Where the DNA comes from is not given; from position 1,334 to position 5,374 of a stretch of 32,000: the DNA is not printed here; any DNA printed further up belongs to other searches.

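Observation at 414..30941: Two diverged, rearranged copies of one gene set (giant polytopic protein + GT2 + beta-helix surface protein + GT-B) bracket the locus: candidate dedicated surface-protein glycosylation modules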

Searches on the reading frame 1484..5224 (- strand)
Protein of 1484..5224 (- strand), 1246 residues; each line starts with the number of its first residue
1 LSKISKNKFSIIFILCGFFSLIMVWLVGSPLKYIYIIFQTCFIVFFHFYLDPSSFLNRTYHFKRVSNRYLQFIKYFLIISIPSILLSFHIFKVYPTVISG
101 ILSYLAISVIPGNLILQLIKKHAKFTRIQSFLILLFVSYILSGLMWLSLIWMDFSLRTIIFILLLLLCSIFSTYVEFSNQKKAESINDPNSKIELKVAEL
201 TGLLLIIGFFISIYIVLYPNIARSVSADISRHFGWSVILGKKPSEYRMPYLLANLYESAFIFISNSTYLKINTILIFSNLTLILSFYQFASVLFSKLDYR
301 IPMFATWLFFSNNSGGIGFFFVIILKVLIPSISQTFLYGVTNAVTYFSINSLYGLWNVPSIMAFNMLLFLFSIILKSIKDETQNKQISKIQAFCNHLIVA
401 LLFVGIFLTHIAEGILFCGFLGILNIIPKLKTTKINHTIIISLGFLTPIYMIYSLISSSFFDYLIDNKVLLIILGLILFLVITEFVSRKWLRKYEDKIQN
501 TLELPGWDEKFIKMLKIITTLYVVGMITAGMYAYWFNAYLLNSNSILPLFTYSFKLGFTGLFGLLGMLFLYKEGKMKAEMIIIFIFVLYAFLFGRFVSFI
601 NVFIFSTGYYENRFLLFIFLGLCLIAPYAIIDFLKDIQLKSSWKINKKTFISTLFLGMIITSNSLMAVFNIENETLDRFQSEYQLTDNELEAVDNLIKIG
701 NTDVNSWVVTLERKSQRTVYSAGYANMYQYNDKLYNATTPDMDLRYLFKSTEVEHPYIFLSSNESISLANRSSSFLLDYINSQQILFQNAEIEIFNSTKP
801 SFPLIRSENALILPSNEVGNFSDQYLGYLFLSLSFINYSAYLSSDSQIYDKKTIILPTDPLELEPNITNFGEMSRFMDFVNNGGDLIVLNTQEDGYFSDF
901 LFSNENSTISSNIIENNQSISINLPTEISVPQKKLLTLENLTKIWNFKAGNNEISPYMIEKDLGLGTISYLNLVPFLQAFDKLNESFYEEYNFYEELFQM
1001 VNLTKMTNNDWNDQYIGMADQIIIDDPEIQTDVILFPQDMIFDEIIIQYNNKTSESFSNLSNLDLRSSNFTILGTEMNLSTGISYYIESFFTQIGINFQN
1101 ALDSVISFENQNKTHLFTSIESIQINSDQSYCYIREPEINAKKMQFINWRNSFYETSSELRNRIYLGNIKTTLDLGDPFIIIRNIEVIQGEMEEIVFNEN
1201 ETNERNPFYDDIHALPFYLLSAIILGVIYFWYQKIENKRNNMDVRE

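Call 8: search_protein_families(library=pfam, proteins=[window:1484-5224:-], max_evalue=0.1)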
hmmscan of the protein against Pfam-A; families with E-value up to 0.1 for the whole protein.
window:1484-5224:- (1246 aa): 0 families

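Call 10: search_protein_families(library=ncbifam, proteins=[window:1484-5224:-], max_evalue=0.1)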
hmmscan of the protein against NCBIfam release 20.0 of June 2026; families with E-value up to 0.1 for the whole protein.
window:1484-5224:- (1246 aa): 0 families

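Call 11: search_solved_structures(query=window:1484-5224:-, max_evalue=10)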
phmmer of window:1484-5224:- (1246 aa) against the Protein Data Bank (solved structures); distinct sequences matched with E-value up to 10: 1.
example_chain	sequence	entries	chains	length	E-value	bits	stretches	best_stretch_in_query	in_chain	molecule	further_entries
2w6r_A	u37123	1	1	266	2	9.2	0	505-555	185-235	IMIDAZOLE GLYCEROL PHOSPHATE SYNTHASE SUBUNIT HISF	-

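Call 14: find_homologous_proteins(query=window:1484-5224:-)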
Query window:1484-5224:- (1246 aa): 6 proteins with E <= 0.001 among 8000 candidates.
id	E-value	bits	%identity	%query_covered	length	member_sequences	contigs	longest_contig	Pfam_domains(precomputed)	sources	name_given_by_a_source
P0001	0.0e+0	2610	100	96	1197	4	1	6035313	-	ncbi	ncbi:hypothetical protein [Candidatus Lokiarchaeum ossiferum]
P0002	8.5e-289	979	44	89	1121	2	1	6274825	-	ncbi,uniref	ncbi:hypothetical protein [Candidatus Lokiarchaeum ossiferum]|uniref:hypothetical protein n=1 Tax=Ca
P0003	3.3e-74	269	25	69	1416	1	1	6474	-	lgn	-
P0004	1.6e-67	246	28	61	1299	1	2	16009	-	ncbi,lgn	-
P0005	1.5e-12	64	23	63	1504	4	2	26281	-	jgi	-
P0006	1.2e-8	51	34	13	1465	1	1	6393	-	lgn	-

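Call 17: find_encoding_contigs(protein=P0002, flank=10000, max_places=3)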
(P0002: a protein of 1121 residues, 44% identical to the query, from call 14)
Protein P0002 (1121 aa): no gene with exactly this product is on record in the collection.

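Call 19: find_encoding_contigs(protein=P0005, flank=10000, max_places=2)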
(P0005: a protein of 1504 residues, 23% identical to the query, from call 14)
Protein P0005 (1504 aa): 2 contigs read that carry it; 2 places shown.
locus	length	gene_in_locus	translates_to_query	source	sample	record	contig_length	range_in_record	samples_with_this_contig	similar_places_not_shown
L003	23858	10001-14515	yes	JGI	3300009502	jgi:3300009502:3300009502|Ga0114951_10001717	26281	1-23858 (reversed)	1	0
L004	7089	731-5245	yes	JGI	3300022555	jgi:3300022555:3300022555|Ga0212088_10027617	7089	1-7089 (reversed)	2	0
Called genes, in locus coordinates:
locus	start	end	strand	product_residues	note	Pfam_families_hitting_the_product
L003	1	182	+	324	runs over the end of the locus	PF00535:Glycos_transf_2, PF13641:Glyco_tranf_2_3 (weak)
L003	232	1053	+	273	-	PF00535:Glycos_transf_2, PF10111:Glyco_tranf_2_2, PF13641:Glyco_tranf_2_3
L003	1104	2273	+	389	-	PF00534:Glycos_transf_1, PF13692:Glyco_trans_1_4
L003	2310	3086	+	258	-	PF01209:Ubie_methyltran, PF03848:TehB, PF13489:Methyltransf_23, PF05175:MTS, PF13847:Methyltransf_31, PF08241:Methyltransf_11, PF08242:Methyltransf_12, PF13649:Methyltransf_25, +3 more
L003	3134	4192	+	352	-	PF01370:Epimerase, PF02719:Polysacc_synt_2 (weak), PF16363:GDP_Man_Dehyd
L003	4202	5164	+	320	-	PF01370:Epimerase, PF04321:RmlD_sub_bind, PF16363:GDP_Man_Dehyd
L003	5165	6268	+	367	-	PF01041:DegT_DnrJ_EryC1, PF00155:Aminotran_1_2 (weak)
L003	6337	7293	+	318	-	PF00535:Glycos_transf_2, PF10111:Glyco_tranf_2_2 (faint), PF13641:Glyco_tranf_2_3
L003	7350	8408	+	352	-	PF00535:Glycos_transf_2, PF10111:Glyco_tranf_2_2, PF13641:Glyco_tranf_2_3, PF13632:Glyco_trans_2_3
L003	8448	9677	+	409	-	PF00534:Glycos_transf_1, PF13692:Glyco_trans_1_4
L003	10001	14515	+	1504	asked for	-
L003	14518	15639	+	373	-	PF13439:Glyco_transf_4 (weak), PF00534:Glycos_transf_1, PF13692:Glyco_trans_1_4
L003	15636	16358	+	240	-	PF01209:Ubie_methyltran, PF13847:Methyltransf_31 (weak), PF08241:Methyltransf_11, PF08242:Methyltransf_12, PF13649:Methyltransf_25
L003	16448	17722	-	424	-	PF00149:Metallophos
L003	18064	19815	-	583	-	-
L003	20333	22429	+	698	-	PF20176:DUF6541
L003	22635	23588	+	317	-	PF02350:Epimerase_2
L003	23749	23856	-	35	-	?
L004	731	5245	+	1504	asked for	-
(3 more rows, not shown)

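Call 20: find_encoding_contigs(protein=P0004, flank=10000, max_places=2)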
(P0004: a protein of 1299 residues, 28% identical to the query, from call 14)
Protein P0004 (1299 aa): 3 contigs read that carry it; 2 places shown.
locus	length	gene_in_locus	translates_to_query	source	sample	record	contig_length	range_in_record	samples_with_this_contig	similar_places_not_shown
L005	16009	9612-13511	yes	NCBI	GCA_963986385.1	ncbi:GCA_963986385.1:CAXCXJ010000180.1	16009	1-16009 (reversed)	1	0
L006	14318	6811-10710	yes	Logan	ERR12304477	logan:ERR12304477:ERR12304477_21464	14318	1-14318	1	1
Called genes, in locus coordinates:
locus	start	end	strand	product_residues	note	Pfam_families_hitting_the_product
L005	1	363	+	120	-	?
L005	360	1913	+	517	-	-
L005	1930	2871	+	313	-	PF00535:Glycos_transf_2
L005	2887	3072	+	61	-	-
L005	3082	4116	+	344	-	PF00106:adh_short (weak), PF04321:RmlD_sub_bind, PF01073:3Beta_HSD, PF01370:Epimerase, PF02719:Polysacc_synt_2, PF16363:GDP_Man_Dehyd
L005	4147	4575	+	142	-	PF25087:GMPPB_C (faint), PF14602:Hexapep_2 (faint), PF00132:Hexapep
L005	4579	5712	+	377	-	PF01041:DegT_DnrJ_EryC1, PF01212:Beta_elim_lyase (weak)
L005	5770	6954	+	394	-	PF00534:Glycos_transf_1, PF13692:Glyco_trans_1_4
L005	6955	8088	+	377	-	PF00534:Glycos_transf_1, PF13692:Glyco_trans_1_4, PF13524:Glyco_trans_1_2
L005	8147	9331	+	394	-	PF00534:Glycos_transf_1, PF13692:Glyco_trans_1_4, PF13524:Glyco_trans_1_2 (weak)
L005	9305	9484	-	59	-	-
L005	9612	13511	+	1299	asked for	-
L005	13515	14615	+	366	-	-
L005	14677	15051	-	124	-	PF00483:NTP_transferase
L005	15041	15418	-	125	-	PF00483:NTP_transferase, PF01128:IspD (weak), PF12804:NTP_transf_3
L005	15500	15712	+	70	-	PF03721:UDPG_MGDP_dh_N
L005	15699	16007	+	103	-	?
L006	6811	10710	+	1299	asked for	-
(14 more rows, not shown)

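Call 32: search_protein_families(library=pfam, proteins=[L003:18064-19815:-, L003:20333-22429:+, L005:360-1913:+, L005:13515-14615:+, L003:14518-15639:+], max_evalue=0.05)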
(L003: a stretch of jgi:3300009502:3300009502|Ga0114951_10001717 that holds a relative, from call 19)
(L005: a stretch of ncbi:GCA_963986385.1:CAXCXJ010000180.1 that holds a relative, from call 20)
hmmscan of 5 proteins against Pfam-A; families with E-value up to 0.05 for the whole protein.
L003:18064-19815:- (583 aa): 2 families
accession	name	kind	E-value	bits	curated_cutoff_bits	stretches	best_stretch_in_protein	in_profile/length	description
PF13229.12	Beta_helix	-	5.7e-05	23.2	25.9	2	263-452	2-158/158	Right handed beta helix region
PF25446.1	SH3_ISE2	-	0.03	14.3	27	0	149-190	72-114/185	ISE2, SH3 domain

L003:20333-22429:+ (698 aa): 0 families

L005:360-1913:+ (517 aa): 0 families

L005:13515-14615:+ (366 aa): 3 families
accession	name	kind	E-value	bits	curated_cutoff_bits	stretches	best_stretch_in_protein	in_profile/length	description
PF15902.12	Sortilin-Vps10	-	0.00016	21.1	33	1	158-233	4-84/446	Sortilin, neurotensin receptor 3,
PF13088.12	BNR_2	-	0.01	15.6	31.4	0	98-211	82-199/277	BNR repeat-like domain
PF24316.1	Tli3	-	0.045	14.5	27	0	199-237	85-124/129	T6SS Tli3 immunity protein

L003:14518-15639:+ (373 aa): 5 families
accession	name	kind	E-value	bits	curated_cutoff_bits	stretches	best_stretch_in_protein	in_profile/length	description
PF00534.26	Glycos_transf_1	-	1.1e-20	74.3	26.4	1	177-347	2-171/172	Glycosyl transferases group 1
PF13692.12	Glyco_trans_1_4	-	1e-12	48.9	27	1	222-332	34-140/142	Glycosyl transferases group 1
PF13439.12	Glyco_transf_4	-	9.9e-06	26.1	28.5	1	17-169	3-168/170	Glycosyltransferase Family 4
PF13524.12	Glyco_trans_1_2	-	0.0073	16.7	25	1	260-358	41-138/144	Glycosyl transferase-like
PF13477.12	Glyco_trans_4_2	-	0.047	14.3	23.4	0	21-125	12-113/139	Glycosyl transferase 4-like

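Call 52: search_solved_structures(query=A5, max_evalue=10, show_alignments=3)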
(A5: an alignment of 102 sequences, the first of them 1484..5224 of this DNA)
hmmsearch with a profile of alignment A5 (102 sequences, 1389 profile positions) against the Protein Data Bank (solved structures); distinct sequences matched with E-value up to 10: 1.
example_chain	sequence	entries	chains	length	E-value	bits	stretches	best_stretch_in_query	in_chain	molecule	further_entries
8hf2_A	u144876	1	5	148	0.063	14.2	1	406-483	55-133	PRA1 family protein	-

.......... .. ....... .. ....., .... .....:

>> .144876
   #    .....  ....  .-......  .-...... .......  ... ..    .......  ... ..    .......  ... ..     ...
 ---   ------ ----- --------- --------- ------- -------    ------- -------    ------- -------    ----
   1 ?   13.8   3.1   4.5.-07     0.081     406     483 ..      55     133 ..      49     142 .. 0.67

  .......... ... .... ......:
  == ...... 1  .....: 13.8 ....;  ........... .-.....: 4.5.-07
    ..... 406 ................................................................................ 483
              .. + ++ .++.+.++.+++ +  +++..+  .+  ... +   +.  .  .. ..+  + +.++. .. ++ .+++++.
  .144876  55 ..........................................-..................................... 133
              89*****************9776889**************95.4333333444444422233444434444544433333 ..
